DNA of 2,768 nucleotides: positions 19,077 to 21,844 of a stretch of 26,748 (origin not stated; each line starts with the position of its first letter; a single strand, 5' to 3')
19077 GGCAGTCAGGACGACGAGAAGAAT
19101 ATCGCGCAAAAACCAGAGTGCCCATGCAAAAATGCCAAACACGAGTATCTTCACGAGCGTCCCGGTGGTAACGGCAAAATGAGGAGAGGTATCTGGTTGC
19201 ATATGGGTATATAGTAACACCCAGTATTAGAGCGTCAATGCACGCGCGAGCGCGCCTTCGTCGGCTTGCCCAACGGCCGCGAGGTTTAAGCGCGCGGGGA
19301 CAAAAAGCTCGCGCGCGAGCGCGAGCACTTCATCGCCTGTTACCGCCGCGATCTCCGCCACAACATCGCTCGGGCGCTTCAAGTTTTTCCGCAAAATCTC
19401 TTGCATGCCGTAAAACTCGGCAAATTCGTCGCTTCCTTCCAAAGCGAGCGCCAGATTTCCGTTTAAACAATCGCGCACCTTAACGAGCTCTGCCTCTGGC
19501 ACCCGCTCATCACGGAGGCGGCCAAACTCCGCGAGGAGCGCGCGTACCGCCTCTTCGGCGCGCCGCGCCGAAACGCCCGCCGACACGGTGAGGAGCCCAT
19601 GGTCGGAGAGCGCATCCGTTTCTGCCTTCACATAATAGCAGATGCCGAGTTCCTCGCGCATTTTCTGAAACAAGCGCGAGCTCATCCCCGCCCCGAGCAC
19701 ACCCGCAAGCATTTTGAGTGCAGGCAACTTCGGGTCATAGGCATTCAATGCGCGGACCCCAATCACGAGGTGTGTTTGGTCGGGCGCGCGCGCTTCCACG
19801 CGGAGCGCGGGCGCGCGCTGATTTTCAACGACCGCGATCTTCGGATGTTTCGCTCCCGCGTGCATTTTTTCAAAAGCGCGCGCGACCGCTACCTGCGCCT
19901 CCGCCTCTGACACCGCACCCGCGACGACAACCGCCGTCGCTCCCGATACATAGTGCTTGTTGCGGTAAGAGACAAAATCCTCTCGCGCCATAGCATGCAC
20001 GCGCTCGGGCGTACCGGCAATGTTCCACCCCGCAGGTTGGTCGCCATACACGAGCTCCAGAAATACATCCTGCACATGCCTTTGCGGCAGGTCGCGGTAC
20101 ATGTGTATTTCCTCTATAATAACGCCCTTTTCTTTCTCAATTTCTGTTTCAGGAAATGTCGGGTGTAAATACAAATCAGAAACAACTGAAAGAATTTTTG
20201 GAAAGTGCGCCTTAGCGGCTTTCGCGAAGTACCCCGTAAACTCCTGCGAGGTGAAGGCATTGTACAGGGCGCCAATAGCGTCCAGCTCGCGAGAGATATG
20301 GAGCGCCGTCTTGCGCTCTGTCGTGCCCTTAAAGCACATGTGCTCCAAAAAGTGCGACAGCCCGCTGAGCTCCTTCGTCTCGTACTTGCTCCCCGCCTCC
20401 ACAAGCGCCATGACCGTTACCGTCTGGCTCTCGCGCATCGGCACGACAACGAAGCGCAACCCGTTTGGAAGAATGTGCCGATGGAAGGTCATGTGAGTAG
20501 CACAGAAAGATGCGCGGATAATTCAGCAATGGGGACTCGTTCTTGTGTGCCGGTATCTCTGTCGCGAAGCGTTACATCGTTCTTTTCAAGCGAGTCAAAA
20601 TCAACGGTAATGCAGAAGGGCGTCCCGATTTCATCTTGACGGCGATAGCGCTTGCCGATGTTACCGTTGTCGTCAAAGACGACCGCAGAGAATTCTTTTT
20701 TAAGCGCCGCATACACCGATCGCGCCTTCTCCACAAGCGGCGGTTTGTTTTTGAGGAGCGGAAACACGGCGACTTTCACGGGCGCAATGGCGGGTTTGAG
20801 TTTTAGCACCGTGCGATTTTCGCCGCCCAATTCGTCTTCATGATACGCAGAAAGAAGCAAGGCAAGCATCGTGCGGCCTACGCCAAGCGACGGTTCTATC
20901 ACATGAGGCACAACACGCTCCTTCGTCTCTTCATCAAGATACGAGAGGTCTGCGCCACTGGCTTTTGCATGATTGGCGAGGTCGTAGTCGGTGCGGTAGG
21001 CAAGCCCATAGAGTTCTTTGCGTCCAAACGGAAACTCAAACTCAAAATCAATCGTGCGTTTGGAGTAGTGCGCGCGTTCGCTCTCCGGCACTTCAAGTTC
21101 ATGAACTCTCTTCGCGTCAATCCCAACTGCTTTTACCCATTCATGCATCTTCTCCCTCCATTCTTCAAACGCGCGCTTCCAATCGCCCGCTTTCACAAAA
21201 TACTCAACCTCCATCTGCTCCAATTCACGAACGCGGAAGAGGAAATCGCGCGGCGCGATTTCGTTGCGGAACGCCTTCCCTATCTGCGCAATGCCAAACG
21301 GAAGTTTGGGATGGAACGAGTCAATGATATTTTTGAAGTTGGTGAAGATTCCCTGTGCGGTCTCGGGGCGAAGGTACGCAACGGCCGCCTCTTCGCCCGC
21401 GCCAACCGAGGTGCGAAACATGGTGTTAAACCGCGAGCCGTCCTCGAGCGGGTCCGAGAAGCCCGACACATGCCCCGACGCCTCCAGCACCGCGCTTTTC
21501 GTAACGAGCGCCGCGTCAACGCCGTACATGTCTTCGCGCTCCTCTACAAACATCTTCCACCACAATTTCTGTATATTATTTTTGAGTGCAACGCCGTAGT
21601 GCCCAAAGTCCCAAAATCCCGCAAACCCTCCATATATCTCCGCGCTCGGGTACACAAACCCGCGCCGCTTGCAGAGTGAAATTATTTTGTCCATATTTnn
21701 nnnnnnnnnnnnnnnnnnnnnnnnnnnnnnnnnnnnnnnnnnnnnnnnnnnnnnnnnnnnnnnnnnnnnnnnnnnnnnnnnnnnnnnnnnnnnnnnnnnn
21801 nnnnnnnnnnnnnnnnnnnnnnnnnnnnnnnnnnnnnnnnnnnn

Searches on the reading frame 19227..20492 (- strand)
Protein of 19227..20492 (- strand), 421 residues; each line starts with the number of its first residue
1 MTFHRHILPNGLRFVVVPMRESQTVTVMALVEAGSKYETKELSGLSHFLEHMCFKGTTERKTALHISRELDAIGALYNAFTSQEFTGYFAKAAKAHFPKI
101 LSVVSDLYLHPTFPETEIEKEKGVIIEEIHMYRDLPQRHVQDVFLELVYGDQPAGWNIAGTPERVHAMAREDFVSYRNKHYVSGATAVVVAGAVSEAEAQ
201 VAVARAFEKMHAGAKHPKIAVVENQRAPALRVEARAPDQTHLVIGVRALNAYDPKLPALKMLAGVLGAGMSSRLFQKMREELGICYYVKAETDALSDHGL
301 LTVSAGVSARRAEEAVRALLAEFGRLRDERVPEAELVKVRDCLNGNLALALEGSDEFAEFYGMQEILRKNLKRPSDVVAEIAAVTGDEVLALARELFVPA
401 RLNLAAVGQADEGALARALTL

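Call 40: search_protein_families(library=pfam, proteins=[window:19227-20492:-], max_evalue=0.0001)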
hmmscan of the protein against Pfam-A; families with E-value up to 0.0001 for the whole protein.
window:19227-20492:- (421 aa): 2 families
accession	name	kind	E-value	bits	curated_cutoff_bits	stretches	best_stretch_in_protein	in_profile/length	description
PF00675.25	Peptidase_M16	-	3.2e-33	115.2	22.3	1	21-161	9-148/149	Insulinase (Peptidase family M16)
PF05193.26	Peptidase_M16_C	-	4.1e-30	105.4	23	1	170-340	4-178/181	Peptidase M16 inactive domain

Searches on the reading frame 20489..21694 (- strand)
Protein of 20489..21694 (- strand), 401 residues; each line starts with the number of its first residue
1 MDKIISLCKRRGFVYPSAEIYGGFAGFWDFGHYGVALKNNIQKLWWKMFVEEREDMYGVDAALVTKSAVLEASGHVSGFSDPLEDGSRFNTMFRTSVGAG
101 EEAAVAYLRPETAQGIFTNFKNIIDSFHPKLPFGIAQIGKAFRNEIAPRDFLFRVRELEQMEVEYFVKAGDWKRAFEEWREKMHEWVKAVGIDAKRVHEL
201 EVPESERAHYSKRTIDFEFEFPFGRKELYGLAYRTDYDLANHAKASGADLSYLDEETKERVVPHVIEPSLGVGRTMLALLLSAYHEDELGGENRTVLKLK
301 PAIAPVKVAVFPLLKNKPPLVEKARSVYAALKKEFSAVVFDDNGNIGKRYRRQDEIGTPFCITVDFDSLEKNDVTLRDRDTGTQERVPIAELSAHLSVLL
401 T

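Call 40: search_protein_families(library=pfam, proteins=[window:20489-21694:-], max_evalue=0.0001)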
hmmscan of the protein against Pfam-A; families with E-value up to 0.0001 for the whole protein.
window:20489-21694:- (401 aa): 2 families
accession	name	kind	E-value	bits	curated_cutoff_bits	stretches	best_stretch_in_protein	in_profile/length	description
PF03129.25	HGTP_anticodon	-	2.3e-23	82.6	21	1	307-396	1-91/94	Anticodon binding domain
PF00587.30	tRNA-synt_2b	-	9.1e-17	62.1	29.3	1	106-280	11-176/179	tRNA synthetase class II core domain (G, H, P, S and T)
